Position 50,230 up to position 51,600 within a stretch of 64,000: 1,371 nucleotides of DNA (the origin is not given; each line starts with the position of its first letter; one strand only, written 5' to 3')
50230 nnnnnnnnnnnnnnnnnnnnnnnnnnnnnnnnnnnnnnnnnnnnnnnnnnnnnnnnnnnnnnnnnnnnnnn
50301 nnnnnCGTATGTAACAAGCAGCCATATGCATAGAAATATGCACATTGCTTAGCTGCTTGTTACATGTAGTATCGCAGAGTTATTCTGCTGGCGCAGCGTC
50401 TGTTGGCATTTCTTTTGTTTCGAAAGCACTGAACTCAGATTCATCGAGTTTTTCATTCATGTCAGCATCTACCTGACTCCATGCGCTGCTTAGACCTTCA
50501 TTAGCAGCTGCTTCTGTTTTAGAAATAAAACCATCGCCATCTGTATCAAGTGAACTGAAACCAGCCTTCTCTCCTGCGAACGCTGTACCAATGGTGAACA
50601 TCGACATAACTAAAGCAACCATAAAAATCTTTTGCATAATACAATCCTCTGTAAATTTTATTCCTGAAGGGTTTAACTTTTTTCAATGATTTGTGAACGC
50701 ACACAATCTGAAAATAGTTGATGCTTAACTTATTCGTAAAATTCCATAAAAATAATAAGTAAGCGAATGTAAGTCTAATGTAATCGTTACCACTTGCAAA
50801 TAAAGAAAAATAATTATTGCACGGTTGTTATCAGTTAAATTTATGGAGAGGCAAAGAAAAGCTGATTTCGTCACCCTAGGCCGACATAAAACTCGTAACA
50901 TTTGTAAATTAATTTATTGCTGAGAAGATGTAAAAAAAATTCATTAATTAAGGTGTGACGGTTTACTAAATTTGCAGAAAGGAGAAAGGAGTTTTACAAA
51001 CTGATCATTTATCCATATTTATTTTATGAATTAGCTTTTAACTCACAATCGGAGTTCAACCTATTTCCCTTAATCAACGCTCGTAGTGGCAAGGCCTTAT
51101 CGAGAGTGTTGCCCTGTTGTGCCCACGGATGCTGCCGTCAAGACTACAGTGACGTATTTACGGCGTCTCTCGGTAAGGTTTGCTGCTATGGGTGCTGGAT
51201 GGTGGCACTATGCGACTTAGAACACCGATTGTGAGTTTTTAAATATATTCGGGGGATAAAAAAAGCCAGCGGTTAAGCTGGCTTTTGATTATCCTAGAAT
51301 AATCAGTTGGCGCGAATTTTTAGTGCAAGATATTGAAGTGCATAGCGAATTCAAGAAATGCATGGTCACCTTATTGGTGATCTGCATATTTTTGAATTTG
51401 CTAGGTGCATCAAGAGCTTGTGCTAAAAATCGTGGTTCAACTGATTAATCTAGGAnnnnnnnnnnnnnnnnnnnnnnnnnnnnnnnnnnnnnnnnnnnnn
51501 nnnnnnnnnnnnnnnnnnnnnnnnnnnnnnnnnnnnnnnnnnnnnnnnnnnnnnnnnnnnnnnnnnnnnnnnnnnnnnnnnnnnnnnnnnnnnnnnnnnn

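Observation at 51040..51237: Two copies of a ~195-bp element with 18-bp terminal inverted repeats and conserved internal stems, in heat-shock cluster spacers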

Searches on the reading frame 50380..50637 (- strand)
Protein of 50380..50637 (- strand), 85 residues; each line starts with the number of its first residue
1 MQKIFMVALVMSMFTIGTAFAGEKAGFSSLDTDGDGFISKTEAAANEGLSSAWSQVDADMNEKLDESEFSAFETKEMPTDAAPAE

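Call 46: find_encoding_contigs(protein=window:50380-50637:-, flank=10000, max_places=10)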
Protein window:50380-50637:- (85 aa): 4 contigs read that carry it; 2 places shown.
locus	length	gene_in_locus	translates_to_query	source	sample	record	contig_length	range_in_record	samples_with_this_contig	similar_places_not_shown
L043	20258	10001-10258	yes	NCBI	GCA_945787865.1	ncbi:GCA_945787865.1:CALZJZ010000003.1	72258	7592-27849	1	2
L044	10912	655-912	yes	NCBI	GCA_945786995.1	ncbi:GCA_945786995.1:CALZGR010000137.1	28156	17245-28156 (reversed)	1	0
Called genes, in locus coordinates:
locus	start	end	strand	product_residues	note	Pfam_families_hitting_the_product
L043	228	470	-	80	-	-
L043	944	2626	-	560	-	PF02463:SMC_N, PF13175:AAA_15 (faint), PF13476:AAA_23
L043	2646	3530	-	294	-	PF01513:NAD_kinase, PF20143:NAD_kinase_C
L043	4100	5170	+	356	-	PF01628:HrcA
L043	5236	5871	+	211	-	PF01025:GrpE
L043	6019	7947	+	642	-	PF00012:HSP70, PF06723:MreB_Mbl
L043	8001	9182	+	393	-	PF00226:DnaJ, PF01556:DnaJ_C, PF00684:DnaJ_CXXCXGXG, PF27439:DnaJ_C_2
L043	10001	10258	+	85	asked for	PF00036:EF-hand_1 (faint), PF13202:EF-hand_5 (faint), PF13405:EF-hand_6 (faint), PF13499:EF-hand_7 (faint)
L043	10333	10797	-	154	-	PF13650:Asp_protease_2, PF13975:gag-asp_proteas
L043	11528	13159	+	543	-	PF00990:GGDEF, PF00563:EAL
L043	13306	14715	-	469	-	PF00672:HAMP, PF13487:HD_5, PF01966:HD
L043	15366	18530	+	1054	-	-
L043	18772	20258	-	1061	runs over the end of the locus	PF17210:SdrD_B (faint)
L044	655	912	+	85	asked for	PF00036:EF-hand_1 (faint), PF13202:EF-hand_5 (faint), PF13405:EF-hand_6 (faint), PF13499:EF-hand_7 (faint)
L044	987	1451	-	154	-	PF13650:Asp_protease_2, PF13975:gag-asp_proteas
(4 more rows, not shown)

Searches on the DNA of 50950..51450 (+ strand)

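Call 14: search_rna_families(source=window, start=50950, end=51450, threshold=evalue, max_evalue=10)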
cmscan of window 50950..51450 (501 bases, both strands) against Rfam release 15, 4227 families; matches with E-value up to 10: 13.
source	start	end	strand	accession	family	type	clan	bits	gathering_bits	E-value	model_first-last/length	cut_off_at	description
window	51318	51429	+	RF03921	MIR860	Gene; miRNA;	-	28.5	89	0.0011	1-115/115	no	MIR860 microRNA precursor family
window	51234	51293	+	RF02064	STnc370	Gene; sRNA;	-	24.4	54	0.64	1-71/71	no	Enterobacterial sRNA STnc370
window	51255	51321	-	RF02064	STnc370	Gene; sRNA;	-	24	54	0.78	1-71/71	no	Enterobacterial sRNA STnc370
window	51333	51415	+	RF04130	MIR7996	Gene; miRNA;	-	21.2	119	0.2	1-190/190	no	MIR7996 microRNA precursor family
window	51257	51321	+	RF02589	Spy779816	Gene; sRNA;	-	21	67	0.56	1-88/88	no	S. pyogenes small RNA 779816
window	51254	51338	-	RF02059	STnc50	Gene; sRNA;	-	19.8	55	0.94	1-84/84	no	Salmonella enterica sRNA STnc40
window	51252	51393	-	RF02053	STnc430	Gene; sRNA;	-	19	47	1.7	1-162/162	no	Enterobacterial sRNA STnc430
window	51332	51414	+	RF04241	mir-5014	Gene; miRNA;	-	16.4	101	1.7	1-123/123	no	mir-5014 microRNA precursor family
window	51262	51285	-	RF03480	mir-1284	Gene; miRNA;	-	16.3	80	5.1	1-92/92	no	mir-1284 microRNA precursor family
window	50964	51048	-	RF00568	SNORA26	Gene; snRNA; snoRNA; HACA-box;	CL00032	15.6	40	4.1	1-122/122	no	Small nucleolar RNA SNORA26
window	51330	51416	-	RF03238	mir-1542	Gene; miRNA;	-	15.3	70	3.9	1-72/72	no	mir-1542 microRNA precursor family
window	51257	51321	-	RF00057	RyhB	Gene; sRNA;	-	15.3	55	4.2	1-67/67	no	RyhB RNA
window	51235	51403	+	RF00007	U12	Gene; snRNA; splicing;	CL00006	14.3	53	2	1-151/151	no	U12 minor spliceosomal RNA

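Call 28: search_dna_similar(query=window:51040-51237:+, collection=plasmids, mode=distant, max_evalue=1)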
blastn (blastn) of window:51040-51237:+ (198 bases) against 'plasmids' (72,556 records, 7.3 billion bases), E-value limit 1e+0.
No match.

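Call 57: build_rna_model(alignment_id=A3)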
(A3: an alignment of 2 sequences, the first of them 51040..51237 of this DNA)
Model R1 built from alignment A3 (2 sequences, 199 columns); structure: RNAalifold consensus.
model positions 199; base pairs 58; branch points 2; effective number of sequences 0.84; information 0.591 bits per position. Calibrated on 0.2 Mb of random sequence (short: E-values are rough).
structure used (alignment columns):
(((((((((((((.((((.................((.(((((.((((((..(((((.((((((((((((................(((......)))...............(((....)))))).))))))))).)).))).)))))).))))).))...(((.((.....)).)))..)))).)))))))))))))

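Call 58: search_with_rna_model(model_id=R1, sources=[window, L032, L033, L034, L035, L045, L046, L047, L048, L050, L012], max_evalue=10)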
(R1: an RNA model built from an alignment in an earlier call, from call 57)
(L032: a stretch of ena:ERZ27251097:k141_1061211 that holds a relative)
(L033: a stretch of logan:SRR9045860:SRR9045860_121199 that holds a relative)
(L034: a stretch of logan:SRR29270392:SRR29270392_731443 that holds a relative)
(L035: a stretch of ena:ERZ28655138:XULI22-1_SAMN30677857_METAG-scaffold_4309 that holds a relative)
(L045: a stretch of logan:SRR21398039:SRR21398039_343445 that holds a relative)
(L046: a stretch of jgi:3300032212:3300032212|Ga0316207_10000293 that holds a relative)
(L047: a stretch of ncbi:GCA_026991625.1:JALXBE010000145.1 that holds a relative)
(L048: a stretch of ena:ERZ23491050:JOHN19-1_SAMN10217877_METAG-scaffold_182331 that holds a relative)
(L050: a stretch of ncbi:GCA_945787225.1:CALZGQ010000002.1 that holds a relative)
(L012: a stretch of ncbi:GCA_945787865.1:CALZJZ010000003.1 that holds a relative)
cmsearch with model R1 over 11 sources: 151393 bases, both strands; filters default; matches with E-value up to 10: 8.
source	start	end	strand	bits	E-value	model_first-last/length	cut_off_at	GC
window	51040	51237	+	238.2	1.6e-62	1-199/199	no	0.51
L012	15302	15499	-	238.2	1.6e-62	1-199/199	no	0.51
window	56625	56815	+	230.4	2.1e-60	1-199/199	no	0.51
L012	9724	9914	-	230.4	2.1e-60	1-199/199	no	0.51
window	56625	56815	-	72.7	5.6e-18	1-199/199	no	0.51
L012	9724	9914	+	72.7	5.6e-18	1-199/199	no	0.51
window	51040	51237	-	56.8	1.1e-13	1-199/199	no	0.51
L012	15302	15499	+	56.8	1.1e-13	1-199/199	no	0.51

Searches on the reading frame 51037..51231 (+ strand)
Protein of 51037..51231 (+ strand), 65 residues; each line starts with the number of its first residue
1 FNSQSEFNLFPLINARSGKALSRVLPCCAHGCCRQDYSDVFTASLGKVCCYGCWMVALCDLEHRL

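Call 20: find_homologous_proteins(query=window:51037-51231:+, max_evalue=1)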
Query seq(65 aa): no candidate shares three 5-residue words with the query. No homologue found.
